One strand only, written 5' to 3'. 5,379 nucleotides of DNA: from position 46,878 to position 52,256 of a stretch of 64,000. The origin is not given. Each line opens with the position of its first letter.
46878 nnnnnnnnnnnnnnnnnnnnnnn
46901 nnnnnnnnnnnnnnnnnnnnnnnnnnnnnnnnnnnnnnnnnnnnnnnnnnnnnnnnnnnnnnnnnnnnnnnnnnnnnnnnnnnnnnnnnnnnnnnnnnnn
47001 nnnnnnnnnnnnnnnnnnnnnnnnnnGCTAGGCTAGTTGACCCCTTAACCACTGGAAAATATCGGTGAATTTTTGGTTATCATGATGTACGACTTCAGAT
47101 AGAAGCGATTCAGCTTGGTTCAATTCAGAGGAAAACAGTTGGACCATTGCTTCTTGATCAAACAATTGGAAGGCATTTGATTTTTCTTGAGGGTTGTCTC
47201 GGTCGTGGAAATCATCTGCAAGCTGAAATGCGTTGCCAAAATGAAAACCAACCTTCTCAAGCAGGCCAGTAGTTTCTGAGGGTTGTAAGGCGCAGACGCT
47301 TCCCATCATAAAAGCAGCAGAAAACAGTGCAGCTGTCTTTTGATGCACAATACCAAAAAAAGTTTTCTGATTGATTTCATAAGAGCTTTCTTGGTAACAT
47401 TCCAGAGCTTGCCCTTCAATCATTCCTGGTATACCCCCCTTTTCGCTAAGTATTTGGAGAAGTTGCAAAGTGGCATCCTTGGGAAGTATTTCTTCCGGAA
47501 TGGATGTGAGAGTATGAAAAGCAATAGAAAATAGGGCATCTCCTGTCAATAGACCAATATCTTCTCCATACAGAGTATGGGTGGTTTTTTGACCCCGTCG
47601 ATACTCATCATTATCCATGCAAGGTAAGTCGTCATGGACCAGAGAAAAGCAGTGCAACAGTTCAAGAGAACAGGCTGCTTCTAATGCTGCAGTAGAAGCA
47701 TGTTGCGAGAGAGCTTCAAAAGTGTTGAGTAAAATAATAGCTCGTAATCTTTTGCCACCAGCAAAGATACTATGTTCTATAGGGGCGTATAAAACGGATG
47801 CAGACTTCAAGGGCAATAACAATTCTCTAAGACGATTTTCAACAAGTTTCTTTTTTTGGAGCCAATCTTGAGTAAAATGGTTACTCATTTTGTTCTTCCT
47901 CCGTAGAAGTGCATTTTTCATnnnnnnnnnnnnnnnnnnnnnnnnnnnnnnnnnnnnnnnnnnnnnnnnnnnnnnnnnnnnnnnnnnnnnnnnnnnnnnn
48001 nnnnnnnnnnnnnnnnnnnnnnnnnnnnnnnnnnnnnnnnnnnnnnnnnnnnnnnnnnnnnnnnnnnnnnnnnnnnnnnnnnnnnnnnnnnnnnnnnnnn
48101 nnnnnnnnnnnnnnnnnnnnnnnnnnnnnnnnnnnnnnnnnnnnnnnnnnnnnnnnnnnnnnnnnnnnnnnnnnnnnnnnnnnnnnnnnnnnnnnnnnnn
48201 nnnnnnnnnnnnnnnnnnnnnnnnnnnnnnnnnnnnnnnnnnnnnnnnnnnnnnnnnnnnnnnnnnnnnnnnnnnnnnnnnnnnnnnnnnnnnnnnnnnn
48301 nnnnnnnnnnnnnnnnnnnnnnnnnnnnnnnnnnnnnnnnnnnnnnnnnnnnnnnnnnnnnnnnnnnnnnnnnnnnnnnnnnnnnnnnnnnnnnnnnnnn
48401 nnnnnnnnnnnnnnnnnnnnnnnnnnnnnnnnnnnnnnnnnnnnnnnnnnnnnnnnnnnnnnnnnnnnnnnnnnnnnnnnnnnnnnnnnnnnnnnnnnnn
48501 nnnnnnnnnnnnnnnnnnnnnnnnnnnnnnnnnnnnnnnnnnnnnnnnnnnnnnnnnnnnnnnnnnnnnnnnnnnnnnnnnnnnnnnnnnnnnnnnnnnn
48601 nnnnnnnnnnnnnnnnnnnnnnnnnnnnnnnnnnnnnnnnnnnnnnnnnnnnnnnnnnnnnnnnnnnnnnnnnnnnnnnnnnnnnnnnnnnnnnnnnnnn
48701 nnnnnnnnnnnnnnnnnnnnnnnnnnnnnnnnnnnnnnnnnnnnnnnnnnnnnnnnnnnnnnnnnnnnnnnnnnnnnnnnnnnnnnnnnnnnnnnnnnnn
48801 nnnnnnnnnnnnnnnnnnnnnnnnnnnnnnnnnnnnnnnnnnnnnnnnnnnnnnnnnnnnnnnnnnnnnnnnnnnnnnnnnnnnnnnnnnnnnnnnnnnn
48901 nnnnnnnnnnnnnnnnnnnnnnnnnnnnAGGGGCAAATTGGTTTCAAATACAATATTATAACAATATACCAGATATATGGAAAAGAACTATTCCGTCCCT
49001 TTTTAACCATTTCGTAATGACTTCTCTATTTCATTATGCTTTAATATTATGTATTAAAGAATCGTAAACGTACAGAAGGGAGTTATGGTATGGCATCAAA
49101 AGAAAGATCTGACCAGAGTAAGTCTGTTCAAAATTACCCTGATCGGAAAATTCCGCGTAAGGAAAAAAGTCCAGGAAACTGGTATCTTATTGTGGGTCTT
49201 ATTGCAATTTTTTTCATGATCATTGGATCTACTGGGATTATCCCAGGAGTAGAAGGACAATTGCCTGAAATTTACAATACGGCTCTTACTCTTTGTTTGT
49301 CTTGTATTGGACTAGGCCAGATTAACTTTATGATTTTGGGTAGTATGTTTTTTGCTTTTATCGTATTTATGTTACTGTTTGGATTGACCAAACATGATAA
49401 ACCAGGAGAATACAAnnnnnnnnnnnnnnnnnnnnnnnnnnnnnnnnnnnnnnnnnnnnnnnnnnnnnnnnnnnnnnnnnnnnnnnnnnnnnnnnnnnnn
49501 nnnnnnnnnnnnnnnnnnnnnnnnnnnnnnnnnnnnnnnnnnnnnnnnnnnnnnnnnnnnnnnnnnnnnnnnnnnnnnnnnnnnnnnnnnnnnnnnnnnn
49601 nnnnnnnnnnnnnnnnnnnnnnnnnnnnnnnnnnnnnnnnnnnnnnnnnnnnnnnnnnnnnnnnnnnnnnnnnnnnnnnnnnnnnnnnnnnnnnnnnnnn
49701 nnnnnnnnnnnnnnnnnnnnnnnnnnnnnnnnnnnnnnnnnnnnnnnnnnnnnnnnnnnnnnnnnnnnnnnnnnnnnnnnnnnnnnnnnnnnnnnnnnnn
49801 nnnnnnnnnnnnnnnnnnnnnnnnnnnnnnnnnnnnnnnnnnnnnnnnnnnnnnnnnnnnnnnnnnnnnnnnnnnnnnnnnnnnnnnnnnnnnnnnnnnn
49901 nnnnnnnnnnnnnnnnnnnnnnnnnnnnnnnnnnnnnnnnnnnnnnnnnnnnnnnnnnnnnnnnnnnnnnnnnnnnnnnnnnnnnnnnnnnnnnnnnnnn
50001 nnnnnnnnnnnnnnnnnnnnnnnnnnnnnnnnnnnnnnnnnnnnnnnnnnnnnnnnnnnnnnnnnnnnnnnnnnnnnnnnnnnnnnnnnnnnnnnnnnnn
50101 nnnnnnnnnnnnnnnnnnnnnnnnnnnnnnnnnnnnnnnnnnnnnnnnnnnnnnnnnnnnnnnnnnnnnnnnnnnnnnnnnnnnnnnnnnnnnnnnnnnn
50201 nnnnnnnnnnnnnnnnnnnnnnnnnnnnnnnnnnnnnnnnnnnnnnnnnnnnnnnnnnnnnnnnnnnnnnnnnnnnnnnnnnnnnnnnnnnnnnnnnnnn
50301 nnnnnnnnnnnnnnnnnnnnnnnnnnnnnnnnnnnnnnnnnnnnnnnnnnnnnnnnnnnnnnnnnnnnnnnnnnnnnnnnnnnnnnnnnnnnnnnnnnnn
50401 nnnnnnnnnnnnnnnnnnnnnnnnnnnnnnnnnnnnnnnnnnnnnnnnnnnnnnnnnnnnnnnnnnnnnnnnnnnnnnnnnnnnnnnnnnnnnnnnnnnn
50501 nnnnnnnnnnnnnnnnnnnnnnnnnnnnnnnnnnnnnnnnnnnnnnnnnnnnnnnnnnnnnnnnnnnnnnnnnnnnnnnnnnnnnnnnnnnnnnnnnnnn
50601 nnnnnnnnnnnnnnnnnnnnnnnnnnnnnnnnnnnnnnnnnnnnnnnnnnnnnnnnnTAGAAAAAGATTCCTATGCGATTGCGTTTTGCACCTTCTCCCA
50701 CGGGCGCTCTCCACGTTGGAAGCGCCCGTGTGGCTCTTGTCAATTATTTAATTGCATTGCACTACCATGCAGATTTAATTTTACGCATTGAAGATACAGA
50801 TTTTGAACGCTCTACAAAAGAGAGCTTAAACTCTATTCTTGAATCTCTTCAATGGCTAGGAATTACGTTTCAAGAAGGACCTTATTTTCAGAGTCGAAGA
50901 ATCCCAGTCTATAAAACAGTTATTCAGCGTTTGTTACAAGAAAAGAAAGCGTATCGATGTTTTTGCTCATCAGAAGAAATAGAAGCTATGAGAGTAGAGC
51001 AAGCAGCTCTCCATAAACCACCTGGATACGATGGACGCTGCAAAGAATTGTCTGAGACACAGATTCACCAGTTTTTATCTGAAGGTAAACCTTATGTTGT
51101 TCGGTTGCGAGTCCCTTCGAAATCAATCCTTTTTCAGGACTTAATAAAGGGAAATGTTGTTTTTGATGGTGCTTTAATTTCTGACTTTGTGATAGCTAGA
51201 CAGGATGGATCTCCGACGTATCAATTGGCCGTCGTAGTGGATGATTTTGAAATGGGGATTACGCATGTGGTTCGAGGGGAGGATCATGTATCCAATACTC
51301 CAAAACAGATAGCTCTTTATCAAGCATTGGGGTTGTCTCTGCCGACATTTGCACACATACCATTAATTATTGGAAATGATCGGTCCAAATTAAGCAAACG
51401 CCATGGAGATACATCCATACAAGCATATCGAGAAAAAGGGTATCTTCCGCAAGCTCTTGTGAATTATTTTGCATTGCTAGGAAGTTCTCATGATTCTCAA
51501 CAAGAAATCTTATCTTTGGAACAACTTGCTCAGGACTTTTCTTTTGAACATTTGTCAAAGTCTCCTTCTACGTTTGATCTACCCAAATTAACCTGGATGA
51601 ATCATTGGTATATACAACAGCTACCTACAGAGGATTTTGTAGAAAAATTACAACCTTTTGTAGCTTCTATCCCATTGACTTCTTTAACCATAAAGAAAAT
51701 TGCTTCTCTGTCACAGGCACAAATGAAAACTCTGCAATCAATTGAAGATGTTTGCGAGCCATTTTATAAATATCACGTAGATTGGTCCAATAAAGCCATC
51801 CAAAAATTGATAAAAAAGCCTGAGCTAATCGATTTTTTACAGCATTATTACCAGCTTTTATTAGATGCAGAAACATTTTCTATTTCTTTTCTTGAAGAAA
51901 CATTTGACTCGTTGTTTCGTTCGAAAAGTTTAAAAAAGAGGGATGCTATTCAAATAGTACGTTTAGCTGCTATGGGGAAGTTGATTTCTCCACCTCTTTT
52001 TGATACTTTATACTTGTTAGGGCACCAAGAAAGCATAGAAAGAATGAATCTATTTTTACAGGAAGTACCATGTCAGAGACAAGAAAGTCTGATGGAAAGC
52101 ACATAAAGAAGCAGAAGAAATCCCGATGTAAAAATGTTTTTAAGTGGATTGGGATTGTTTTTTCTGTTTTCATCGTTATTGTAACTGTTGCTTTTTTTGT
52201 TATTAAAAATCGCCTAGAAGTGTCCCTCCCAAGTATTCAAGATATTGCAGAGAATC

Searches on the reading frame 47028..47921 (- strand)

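Call 77: search_protein_families(library=pfam, proteins=[window:47028-47921:-], max_evalue=0.00001)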
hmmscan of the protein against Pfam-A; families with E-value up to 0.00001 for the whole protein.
window:47028-47921:- (297 aa): 1 family
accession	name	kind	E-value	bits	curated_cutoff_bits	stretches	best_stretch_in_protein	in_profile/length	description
PF00348.22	polyprenyl_synt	-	2.4e-43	148.6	27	1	43-247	3-197/251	Polyprenyl synthetase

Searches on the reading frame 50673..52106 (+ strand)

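Call 77: search_protein_families(library=pfam, proteins=[window:50673-52106:+], max_evalue=0.00001)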
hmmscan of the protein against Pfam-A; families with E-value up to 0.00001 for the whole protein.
window:50673-52106:+ (477 aa): 2 families
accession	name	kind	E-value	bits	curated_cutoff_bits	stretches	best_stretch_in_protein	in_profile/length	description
PF00749.27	tRNA-synt_1c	-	1e-96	324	23.4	1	2-308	3-314/314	tRNA synthetases class I (E and Q), catalytic domain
PF19269.4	Anticodon_2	-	3e-19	70.2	23.6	1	322-459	2-138/141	Anticodon binding domain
